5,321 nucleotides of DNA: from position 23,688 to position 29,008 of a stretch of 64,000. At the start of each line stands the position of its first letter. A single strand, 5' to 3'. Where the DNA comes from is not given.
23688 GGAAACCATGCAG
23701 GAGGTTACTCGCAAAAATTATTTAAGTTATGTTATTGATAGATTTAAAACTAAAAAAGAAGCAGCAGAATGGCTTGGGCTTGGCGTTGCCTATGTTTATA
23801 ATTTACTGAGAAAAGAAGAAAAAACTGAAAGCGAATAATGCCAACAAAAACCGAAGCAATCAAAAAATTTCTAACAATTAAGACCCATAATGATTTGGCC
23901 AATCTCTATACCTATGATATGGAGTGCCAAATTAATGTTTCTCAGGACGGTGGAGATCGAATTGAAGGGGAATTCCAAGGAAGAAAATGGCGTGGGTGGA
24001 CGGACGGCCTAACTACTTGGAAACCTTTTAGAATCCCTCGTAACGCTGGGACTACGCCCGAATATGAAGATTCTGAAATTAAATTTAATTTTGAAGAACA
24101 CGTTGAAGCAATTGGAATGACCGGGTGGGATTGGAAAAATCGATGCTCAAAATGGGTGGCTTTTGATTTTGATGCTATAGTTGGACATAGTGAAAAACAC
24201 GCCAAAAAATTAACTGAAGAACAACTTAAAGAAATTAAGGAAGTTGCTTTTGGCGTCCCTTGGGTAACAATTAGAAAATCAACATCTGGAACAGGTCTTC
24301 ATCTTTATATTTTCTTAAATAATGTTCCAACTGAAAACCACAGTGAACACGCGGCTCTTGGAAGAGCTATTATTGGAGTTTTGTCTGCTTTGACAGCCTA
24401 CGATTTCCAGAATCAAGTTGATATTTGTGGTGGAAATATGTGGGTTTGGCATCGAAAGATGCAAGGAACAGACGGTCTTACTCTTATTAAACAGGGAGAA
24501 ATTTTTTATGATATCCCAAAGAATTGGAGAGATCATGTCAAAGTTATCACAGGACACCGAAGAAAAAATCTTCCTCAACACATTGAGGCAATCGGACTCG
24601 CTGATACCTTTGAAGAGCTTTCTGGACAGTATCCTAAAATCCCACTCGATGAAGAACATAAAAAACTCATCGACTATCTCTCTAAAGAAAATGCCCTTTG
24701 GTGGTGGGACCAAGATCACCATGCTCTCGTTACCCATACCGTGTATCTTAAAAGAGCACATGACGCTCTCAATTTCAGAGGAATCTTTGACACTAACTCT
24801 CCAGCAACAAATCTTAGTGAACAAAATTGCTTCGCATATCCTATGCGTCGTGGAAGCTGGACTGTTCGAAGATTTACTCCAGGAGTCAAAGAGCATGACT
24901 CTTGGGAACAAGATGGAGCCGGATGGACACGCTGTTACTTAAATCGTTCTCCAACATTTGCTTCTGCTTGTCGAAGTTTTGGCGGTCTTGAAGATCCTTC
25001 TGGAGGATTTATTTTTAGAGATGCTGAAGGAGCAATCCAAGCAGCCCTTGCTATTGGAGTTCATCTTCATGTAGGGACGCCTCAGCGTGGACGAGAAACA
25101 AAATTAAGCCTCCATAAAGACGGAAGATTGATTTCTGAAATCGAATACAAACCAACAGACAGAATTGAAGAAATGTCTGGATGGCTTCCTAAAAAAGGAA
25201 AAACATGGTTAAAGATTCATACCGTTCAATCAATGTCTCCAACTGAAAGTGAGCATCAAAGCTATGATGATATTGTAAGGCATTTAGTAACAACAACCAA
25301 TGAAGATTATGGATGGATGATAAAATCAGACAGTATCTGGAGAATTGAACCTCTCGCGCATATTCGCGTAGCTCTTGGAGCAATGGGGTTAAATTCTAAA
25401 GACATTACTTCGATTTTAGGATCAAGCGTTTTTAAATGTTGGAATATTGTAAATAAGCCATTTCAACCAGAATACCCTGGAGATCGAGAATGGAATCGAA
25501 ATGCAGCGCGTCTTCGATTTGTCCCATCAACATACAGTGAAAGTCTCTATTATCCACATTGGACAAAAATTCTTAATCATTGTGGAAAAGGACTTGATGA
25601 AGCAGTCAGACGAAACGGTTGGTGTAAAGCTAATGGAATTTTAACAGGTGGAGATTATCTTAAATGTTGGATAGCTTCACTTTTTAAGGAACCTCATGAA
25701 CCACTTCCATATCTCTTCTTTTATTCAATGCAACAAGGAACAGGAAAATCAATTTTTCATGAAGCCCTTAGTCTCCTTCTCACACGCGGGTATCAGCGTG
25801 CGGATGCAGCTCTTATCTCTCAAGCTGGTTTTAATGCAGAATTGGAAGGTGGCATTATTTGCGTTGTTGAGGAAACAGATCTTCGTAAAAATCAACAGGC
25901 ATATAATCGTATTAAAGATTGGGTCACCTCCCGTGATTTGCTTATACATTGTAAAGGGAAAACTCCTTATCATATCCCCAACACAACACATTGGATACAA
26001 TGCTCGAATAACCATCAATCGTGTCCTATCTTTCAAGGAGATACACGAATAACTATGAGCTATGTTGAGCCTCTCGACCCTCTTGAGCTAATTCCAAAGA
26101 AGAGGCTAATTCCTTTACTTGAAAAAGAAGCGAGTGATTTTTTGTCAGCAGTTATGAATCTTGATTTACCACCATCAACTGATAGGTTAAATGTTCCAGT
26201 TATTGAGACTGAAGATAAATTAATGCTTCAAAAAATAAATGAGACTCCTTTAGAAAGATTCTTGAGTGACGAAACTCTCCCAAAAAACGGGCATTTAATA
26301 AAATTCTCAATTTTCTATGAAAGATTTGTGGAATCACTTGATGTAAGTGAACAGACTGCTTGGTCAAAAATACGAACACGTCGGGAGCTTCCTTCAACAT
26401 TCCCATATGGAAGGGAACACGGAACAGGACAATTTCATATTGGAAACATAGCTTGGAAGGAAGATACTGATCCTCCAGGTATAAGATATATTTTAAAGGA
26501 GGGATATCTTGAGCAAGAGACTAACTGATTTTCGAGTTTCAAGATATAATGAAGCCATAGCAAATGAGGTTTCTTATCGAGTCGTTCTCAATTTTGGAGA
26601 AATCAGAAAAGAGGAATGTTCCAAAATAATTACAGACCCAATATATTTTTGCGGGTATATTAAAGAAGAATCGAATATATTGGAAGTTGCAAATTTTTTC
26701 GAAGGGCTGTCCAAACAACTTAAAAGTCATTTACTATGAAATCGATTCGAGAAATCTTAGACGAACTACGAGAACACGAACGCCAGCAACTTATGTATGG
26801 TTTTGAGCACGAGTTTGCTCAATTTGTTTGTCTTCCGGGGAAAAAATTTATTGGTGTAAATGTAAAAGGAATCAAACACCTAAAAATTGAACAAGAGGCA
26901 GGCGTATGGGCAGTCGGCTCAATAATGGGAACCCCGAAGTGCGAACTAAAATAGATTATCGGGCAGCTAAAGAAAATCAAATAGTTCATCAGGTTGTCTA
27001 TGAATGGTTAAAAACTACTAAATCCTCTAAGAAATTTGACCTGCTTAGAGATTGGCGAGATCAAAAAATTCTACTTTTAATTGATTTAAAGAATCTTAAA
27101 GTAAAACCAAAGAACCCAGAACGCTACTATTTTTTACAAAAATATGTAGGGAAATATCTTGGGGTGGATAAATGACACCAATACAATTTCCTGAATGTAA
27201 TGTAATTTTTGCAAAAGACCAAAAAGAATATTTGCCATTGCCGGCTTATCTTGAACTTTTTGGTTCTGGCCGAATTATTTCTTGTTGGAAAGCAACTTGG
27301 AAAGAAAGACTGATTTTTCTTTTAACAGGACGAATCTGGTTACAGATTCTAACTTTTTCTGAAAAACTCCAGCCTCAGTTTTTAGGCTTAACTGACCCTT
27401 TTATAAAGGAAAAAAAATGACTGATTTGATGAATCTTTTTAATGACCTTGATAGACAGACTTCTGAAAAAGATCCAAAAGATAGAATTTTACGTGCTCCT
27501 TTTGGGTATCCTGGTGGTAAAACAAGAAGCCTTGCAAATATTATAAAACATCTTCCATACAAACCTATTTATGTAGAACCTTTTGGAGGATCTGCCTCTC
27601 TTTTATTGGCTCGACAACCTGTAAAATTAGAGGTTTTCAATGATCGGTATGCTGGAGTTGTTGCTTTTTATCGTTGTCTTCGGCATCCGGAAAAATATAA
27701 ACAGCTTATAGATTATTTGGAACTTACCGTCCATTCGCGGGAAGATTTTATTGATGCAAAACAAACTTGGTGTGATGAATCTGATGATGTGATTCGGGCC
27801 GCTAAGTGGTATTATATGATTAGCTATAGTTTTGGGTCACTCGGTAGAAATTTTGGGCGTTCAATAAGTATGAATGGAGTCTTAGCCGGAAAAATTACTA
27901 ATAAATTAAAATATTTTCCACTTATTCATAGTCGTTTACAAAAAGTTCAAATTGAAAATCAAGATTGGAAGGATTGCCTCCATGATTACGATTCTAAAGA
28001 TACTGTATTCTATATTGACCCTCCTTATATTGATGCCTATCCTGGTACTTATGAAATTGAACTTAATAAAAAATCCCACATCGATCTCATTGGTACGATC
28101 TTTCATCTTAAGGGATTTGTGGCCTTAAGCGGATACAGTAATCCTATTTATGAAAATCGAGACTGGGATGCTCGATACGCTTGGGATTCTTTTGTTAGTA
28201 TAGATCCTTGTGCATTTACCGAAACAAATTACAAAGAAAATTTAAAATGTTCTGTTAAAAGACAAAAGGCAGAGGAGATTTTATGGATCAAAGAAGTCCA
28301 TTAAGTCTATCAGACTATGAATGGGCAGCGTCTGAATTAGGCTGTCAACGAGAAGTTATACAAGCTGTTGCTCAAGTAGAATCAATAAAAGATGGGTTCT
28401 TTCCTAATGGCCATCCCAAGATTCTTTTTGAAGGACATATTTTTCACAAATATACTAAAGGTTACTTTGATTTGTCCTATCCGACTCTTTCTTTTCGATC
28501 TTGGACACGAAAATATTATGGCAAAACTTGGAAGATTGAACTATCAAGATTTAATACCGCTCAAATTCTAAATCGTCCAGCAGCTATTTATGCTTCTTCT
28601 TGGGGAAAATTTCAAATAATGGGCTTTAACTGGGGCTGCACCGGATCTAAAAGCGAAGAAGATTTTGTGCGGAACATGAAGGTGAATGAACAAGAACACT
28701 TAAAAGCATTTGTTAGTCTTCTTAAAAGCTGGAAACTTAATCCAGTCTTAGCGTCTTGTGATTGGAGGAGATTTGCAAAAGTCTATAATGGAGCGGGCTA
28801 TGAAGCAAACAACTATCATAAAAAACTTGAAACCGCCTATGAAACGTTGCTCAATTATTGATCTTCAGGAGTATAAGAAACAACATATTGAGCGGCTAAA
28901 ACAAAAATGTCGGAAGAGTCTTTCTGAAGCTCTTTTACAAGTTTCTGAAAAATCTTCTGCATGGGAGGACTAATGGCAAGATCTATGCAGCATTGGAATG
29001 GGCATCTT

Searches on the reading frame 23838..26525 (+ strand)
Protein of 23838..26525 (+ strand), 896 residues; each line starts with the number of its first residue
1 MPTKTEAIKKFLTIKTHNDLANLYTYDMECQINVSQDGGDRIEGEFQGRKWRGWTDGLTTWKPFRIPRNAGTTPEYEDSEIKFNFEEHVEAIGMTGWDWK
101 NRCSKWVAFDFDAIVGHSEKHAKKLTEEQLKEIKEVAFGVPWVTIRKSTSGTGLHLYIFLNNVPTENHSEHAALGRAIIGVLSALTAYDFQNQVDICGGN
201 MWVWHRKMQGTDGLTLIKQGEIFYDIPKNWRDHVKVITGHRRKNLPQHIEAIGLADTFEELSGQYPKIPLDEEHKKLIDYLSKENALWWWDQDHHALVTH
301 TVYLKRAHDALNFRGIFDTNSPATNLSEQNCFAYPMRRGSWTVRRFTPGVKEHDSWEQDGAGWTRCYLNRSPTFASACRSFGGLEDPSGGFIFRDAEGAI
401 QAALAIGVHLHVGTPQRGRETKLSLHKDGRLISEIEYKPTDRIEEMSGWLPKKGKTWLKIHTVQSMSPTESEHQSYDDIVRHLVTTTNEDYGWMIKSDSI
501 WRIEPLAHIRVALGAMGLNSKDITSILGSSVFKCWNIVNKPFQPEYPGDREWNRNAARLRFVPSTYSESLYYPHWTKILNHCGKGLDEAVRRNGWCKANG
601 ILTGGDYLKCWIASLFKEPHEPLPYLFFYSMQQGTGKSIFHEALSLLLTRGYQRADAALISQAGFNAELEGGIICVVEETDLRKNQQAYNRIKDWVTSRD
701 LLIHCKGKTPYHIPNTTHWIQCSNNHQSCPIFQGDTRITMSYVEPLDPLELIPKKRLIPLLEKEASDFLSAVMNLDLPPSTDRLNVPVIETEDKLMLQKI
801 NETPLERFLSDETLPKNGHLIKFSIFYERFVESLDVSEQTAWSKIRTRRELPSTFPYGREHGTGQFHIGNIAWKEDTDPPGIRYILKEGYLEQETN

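Call 31: search_protein_families(library=pfam, proteins=[window:23838-26525:+], max_evalue=0.01)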
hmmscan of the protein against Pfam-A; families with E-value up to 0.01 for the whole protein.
window:23838-26525:+ (896 aa): 1 family
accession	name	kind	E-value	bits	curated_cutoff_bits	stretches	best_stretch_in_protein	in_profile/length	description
PF19263.5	DUF5906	-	8.3e-15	55.9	27.6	1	628-734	1-109/114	Family of unknown function (DUF5906)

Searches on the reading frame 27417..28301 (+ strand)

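Call 31: search_protein_families(library=pfam, proteins=[window:27417-28301:+], max_evalue=0.01)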
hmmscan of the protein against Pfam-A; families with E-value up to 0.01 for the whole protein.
window:27417-28301:+ (295 aa): 1 family
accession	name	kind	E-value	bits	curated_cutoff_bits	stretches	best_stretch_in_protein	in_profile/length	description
PF02086.21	MethyltransfD12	-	1.9e-21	77.4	22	1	31-259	1-242/253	D12 class N6 adenine-specific DNA methyltransferase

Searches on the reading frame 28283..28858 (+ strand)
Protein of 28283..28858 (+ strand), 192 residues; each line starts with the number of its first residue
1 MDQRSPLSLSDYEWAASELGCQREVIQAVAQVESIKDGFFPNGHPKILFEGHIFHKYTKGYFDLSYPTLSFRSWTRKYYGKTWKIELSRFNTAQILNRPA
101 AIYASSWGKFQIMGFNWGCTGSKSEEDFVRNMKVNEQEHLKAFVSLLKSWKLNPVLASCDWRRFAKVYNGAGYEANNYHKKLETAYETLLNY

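Call 6: search_protein_families(library=pfam, proteins=[window:28283-28858:+], max_evalue=1)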
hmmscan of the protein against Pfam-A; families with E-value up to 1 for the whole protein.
window:28283-28858:+ (192 aa): 1 family
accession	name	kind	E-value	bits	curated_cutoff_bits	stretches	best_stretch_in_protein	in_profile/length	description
PF11860.13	Muramidase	-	6.5e-51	173.5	22.3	1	24-188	3-173/175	N-acetylmuramidase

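Call 7: search_protein_families(library=phrogs, proteins=[window:28283-28858:+], max_evalue=0.1)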
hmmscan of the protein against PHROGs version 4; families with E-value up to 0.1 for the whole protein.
window:28283-28858:+ (192 aa): 2 families
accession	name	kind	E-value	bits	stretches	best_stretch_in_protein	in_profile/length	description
phrog_1224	-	head and packaging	8e-55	187.8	1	3-189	70-260/438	endolysin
phrog_2860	-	head and packaging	1.8e-50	172.5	1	7-188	3-185/189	endolysin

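Call 65: find_related_loci(query=window:28283-28858:+, collection=genome_contigs, flank=3000)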
Query window:28283-28858:+ (192 aa) in genome_contigs; peptide patterns used: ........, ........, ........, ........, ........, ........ (x = any residue, [..] = any of these).
32 stretches matched a pattern; 13 encode a relative of the query (tblastn E <= 1e-3); 13 distinct loci.
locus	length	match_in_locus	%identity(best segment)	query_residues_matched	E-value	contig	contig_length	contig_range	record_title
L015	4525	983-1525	46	6-186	1e-50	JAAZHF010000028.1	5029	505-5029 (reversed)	MAG: Gammaproteobacteria bacterium isolate AS15tlH2ME_186 13611_AS15, whole genome shotgun sequence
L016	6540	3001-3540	44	7-187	5e-41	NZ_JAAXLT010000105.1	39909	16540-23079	MAG: Candidatus Cyanaurora vandensis isolate LV9 k99_299726, whole genome shotgun sequence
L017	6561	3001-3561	41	7-188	9e-40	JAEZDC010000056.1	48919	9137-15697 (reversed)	MAG: Bacteroidetes bacterium isolate OH_CBrB_274 k127_3448429, whole genome shotgun sequence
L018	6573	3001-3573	41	3-186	7e-40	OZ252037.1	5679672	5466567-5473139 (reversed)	MAG: Flavisolibacter sp. isolate 76ae5774-17f9-4149-863b-b63760e08cf3 genome assembly, chromosome: 1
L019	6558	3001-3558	43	7-187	9e-38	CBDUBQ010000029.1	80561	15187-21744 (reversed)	MAG TPA_asm: uncultured Flavisolibacter sp. isolate ERR2431955_concoct_22 genome assembly, contig: ERZ23878311.95, whole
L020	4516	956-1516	37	7-186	6e-34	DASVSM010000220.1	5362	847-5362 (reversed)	MAG TPA_asm: Flavisolibacter sp. isolate SMAG_U3262 k141_335503, whole genome shotgun sequence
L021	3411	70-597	37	12-187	9e-34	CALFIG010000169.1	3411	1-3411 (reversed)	MAG TPA_asm: uncultured Flavobacterium sp. isolate SRR6231180_bin.26_CONCOCT_v1.1_MAG genome assembly, contig: ERZ650252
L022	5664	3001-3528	39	15-186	7e-33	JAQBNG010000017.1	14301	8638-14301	MAG: Flavisolibacter sp. isolate RYN_287 scaffold_2159588, whole genome shotgun sequence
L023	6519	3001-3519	38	7-182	2e-32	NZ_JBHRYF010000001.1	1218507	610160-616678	Luteimonas notoginsengisoli strain KCTC 42211 platanus_K_25_97_1, whole genome shotgun sequence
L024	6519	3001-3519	38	7-182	5e-32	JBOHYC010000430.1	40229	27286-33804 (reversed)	MAG: Lysobacter sp. isolate M3-B1_metabat2.bin.33 k127_248364, whole genome shotgun sequence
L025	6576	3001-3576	38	7-191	8e-31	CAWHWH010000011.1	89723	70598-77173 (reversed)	MAG: uncultured proteobacterium isolate MFD06714.bin.1.140 genome assembly, contig: contig_13103, whole genome shotgun s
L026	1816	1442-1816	43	4-129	7e-30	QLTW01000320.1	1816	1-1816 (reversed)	MAG: Candidatus Psychracetigena formicireducens isolate BS525 DDT42_321, whole genome shotgun sequence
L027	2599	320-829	35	7-173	5e-18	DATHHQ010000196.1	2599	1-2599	MAG TPA_asm: Bradyrhizobium sp. isolate SMAG_U12504 k141_555168, whole genome shotgun sequence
